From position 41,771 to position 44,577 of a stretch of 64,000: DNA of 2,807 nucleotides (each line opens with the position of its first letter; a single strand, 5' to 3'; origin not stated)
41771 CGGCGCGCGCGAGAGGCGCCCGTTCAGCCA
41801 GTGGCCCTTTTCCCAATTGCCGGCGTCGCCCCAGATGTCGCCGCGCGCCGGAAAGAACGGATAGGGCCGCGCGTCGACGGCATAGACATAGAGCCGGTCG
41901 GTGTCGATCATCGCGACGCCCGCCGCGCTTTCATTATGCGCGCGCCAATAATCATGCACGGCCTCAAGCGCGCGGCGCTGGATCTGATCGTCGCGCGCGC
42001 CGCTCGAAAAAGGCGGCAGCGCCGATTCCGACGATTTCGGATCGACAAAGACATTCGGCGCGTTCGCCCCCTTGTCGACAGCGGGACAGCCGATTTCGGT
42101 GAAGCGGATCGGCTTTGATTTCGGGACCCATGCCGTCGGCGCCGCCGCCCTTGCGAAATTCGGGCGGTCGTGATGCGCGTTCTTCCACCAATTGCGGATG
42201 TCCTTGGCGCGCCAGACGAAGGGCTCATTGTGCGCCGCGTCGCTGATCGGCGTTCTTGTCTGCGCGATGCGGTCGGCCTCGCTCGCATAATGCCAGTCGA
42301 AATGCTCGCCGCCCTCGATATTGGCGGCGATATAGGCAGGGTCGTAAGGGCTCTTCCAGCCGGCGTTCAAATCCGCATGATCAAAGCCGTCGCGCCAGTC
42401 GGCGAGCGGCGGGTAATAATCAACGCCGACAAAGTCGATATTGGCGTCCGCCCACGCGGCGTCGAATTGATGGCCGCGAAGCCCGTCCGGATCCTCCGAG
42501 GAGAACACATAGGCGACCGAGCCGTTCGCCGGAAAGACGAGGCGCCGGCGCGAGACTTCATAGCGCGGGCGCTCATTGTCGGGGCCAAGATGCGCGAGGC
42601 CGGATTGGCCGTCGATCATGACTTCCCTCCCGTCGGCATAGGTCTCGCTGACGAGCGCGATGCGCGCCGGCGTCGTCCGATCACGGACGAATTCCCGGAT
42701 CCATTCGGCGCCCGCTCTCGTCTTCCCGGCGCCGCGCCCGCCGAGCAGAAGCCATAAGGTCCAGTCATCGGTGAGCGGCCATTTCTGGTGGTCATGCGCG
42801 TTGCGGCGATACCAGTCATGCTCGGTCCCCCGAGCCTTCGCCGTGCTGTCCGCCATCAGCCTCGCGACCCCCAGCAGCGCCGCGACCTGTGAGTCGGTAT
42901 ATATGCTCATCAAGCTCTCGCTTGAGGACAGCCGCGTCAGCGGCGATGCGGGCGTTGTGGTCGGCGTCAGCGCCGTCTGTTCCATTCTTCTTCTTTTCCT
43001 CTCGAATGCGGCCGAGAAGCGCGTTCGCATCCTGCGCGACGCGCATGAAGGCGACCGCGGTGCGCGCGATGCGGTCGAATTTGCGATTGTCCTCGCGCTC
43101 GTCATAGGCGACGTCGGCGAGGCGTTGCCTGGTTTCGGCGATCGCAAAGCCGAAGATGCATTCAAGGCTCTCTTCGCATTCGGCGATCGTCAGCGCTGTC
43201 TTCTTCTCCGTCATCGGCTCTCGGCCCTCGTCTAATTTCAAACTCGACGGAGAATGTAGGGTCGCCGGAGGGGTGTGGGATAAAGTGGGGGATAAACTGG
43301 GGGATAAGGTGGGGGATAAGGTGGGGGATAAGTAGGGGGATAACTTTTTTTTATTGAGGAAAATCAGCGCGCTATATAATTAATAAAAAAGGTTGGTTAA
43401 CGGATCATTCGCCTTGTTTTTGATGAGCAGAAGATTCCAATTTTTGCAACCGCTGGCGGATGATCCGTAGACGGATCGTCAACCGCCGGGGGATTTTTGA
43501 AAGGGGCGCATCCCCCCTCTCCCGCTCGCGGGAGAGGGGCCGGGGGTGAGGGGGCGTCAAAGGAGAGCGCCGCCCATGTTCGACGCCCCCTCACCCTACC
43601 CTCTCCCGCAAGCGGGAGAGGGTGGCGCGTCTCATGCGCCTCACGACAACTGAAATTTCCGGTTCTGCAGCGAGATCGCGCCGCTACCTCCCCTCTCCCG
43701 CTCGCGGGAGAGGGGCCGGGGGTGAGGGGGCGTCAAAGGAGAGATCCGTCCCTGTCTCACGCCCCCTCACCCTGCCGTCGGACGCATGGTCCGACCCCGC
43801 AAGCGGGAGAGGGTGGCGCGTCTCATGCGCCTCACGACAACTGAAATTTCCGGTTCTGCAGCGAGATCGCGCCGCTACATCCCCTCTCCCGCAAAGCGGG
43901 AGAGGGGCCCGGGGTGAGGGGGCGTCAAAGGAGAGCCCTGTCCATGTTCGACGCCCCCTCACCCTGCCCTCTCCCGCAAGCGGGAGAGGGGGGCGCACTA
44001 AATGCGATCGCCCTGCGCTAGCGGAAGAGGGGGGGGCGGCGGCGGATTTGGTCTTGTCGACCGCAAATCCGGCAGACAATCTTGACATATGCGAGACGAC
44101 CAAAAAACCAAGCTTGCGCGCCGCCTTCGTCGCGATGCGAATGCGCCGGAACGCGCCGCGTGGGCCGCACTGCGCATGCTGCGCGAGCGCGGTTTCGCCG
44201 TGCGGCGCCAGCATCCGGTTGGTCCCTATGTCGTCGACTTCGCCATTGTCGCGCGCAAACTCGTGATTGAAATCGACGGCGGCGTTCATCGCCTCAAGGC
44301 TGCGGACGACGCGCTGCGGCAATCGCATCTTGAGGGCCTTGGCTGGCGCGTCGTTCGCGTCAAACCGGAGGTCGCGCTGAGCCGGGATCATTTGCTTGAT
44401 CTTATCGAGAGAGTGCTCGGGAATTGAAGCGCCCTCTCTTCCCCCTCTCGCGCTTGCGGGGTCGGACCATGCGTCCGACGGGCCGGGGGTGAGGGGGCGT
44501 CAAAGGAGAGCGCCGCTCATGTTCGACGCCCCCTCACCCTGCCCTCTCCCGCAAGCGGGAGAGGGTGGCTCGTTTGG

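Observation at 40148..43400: Decayed gene-transfer-agent/prophage remnant: terminase N-terminus fused in frame to a GTA TIM-barrel tail protein, preceded by tandem 12-mer repeats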

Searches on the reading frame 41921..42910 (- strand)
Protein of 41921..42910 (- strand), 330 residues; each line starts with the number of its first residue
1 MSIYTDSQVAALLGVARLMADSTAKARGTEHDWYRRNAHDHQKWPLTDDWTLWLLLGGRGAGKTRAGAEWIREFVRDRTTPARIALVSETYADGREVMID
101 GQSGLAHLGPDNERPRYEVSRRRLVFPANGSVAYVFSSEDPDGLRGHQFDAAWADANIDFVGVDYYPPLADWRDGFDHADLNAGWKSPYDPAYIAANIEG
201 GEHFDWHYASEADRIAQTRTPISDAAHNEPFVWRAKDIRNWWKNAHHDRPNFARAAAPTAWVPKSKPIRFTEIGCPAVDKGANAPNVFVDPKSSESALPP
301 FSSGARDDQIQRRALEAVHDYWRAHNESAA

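Call 25: search_protein_representatives(protein=window:41921-42910:-)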
Query: 330 residues. Proteins with E-value up to 0.001 (for the whole library): 5668; up to 1e-10: 3158; up to 1e-30: 500. The best 150 are listed.
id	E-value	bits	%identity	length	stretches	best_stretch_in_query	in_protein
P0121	1.7e-101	356.3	61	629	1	45-325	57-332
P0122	7.0e-94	331.3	78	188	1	19-207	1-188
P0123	2.4e-91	323.0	76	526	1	145-329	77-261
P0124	3.1e-90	319.3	56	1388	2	136-324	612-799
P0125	1.6e-78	280.7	59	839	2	146-326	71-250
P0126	8.0e-71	255.4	64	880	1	141-324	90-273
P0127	1.8e-70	254.2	60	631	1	136-321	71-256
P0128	2.9e-70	253.6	60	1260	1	125-324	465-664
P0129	6.4e-69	249.2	57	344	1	124-323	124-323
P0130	8.9e-69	248.7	57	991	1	126-325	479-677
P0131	1.4e-68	248.1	62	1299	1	138-326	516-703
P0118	2.9e-68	247.0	62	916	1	146-323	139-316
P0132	4.1e-68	246.5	56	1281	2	146-323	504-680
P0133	6.0e-68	246.0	65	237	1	149-321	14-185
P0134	1.9e-67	244.3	62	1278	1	140-319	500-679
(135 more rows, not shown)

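Call 70: find_encoding_contigs(protein=P0122, flank=2000, max_places=2)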
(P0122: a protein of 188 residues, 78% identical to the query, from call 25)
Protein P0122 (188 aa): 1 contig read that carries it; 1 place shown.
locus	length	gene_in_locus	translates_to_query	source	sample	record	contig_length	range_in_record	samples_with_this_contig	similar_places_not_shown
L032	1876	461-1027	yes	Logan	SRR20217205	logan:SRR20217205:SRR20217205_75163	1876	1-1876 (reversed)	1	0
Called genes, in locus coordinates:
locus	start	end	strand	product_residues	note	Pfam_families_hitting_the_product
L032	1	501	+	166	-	?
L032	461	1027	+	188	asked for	PF03237:Terminase_6N, PF13547:GTA_TIM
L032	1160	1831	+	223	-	PF13547:GTA_TIM, PF13550:Phage-tail_3 (weak)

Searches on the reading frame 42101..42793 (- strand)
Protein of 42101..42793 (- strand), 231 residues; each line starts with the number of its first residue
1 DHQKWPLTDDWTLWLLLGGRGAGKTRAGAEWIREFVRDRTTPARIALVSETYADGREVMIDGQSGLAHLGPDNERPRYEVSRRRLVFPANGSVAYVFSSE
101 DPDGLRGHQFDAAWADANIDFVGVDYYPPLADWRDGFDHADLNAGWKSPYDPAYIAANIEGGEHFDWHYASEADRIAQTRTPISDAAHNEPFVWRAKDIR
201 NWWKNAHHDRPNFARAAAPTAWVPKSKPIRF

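Call 31: find_homologous_proteins(query=window:42101-42793:-, max_evalue=1e-10)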
Query window:42101-42793:- (231 aa): 1442 proteins with E <= 1e-10 among 2447 candidates; the best 120 are listed.
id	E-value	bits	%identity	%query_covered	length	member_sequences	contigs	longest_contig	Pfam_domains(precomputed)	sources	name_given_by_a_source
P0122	3.3e-88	314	82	72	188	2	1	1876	PF03237.22,PF13547.13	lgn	-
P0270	1.8e-58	216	48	99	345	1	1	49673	PF03237.22,PF13547.13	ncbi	-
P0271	8.0e-49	185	81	46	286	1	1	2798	PF03237.22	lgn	-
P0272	3.9e-46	176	63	53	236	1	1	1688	PF13547.13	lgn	-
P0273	2.0e-41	160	59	55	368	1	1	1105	PF13547.13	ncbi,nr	ncbi:MAG: glycoside hydrolase TIM-barrel-like domain-containing protein, partial [Parvularculaceae b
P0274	2.9e-40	157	59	53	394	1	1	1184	PF13550.14,PF13547.13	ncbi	ncbi:MAG: glycoside hydrolase/phage tail family protein, partial [Pseudomonadota bacterium]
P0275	1.5e-39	154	67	50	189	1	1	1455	PF03237.22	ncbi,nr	ncbi:MAG: terminase family protein, partial [Parvularculaceae bacterium]|nr:terminase family protein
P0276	3.7e-39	153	68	48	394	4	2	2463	PF17289.9,PF03237.22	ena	-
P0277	4.6e-39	153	66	50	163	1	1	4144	PF03237.22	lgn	-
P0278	5.2e-39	153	62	51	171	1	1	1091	PF03237.22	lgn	-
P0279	5.6e-39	152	47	69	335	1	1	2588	PF13547.13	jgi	-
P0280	5.9e-39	152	63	50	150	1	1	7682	PF03237.22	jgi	jgi:phage terminase large subunit-like protein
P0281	6.1e-39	152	65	50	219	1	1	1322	PF03237.22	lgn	-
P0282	1.0e-38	152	63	50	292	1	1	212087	PF03237.22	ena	-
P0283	1.1e-38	151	64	50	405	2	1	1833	PF17289.9,PF03237.22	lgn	-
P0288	2.2e-37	147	66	50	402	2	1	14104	PF17289.9,PF03237.22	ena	-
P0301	5.6e-36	143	63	50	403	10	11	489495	PF17289.9,PF03237.22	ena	-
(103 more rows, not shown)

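Call 51: find_encoding_contigs(protein=P0288, flank=4000, max_places=2)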
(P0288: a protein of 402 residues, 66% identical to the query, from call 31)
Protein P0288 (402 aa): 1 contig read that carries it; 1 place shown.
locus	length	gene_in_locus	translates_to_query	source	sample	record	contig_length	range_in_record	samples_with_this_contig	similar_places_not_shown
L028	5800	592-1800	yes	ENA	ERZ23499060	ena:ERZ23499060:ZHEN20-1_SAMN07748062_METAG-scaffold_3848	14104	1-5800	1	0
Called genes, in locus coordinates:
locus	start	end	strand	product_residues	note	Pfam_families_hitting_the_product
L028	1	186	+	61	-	?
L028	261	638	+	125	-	-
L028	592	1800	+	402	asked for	PF03237:Terminase_6N, PF17289:Terminase_6C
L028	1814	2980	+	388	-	PF04860:Phage_portal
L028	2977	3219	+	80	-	-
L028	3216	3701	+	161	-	PF04586:Peptidase_S78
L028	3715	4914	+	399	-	PF05065:Phage_capsid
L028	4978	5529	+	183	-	PF05135:Phage_connect_1, PF24163:HCP (weak)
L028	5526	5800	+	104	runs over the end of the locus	PF05521:Phage_HCP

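Call 52: find_encoding_contigs(protein=P0301, flank=4000, max_places=2)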
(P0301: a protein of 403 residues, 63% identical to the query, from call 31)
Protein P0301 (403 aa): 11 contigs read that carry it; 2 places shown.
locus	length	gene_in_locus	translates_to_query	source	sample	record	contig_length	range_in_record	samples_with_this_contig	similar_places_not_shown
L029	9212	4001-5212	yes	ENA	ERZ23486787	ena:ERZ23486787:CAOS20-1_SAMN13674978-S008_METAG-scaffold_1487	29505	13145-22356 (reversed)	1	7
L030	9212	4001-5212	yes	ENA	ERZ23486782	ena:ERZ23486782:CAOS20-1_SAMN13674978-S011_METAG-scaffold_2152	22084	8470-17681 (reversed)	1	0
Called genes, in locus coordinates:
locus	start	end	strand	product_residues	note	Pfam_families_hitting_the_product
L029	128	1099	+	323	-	PF12760:Zn_ribbon_IS1595, PF12762:DDE_Tnp_IS1595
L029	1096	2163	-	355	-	-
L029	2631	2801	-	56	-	-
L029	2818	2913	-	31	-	-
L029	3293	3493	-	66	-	-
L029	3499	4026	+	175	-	-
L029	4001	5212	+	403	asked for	PF03237:Terminase_6N, PF17289:Terminase_6C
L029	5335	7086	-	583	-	PF05960:DUF885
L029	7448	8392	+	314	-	PF00226:DnaJ, PF01556:DnaJ_C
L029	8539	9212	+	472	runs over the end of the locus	-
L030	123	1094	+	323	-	PF12760:Zn_ribbon_IS1595, PF12762:DDE_Tnp_IS1595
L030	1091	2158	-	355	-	-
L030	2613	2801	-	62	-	-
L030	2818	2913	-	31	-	-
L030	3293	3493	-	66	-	-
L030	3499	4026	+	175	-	-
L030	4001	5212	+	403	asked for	PF03237:Terminase_6N, PF17289:Terminase_6C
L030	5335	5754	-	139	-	PF05960:DUF885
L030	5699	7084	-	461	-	PF05960:DUF885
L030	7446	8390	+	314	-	PF00226:DnaJ, PF01556:DnaJ_C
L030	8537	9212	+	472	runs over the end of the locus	-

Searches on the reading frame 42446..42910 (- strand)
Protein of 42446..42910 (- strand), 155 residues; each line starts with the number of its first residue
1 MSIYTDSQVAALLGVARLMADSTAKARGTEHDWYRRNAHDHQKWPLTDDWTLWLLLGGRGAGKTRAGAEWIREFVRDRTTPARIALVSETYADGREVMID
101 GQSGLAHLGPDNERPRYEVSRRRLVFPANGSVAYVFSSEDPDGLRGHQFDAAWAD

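Call 63: search_protein_families(library=phrogs, proteins=[window:42446-42910:-], max_evalue=0.01)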
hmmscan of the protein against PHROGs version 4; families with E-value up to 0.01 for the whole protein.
window:42446-42910:- (155 aa): 1 family
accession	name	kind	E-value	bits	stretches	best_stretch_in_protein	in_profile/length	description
phrog_2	-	head and packaging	5.2e-07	29.8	1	33-155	236-370/807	terminase large subunit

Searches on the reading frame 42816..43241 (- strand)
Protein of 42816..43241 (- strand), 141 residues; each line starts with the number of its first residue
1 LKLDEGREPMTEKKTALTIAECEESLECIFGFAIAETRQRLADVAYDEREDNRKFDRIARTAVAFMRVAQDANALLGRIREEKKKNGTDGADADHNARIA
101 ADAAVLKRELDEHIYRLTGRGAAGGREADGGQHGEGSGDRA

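Call 3: search_protein_families(library=pfam, proteins=[window:42816-43241:-], max_evalue=0.01)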
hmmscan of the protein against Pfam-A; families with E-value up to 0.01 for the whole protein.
window:42816-43241:- (141 aa): 0 families

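Call 62: search_protein_families(library=ncbifam, proteins=[window:42816-43241:-], max_evalue=0.001)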
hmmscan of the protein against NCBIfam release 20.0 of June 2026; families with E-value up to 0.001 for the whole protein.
window:42816-43241:- (141 aa): 0 families

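Call 63: search_protein_families(library=phrogs, proteins=[window:42816-43241:-], max_evalue=0.01)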
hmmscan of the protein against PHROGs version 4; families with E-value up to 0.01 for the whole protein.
window:42816-43241:- (141 aa): 0 families

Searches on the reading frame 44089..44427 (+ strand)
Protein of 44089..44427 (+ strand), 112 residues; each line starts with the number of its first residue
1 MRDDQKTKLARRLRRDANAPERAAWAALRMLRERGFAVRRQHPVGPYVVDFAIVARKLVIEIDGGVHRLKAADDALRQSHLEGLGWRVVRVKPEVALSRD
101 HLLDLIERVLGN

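Call 62: search_protein_families(library=ncbifam, proteins=[window:44089-44427:+], max_evalue=0.001)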
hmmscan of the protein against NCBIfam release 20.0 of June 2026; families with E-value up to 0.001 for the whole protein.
window:44089-44427:+ (112 aa): 2 families
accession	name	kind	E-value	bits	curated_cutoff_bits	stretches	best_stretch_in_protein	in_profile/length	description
NF007294.0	PRK09767.1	equivalog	8.3e-22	77.5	218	1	8-106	7-106/117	DUF559 domain-containing protein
NF058533.1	antiphage_ProA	equivalog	3e-06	24.9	1500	1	16-91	1599-1683/1903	anti-phage protein ProA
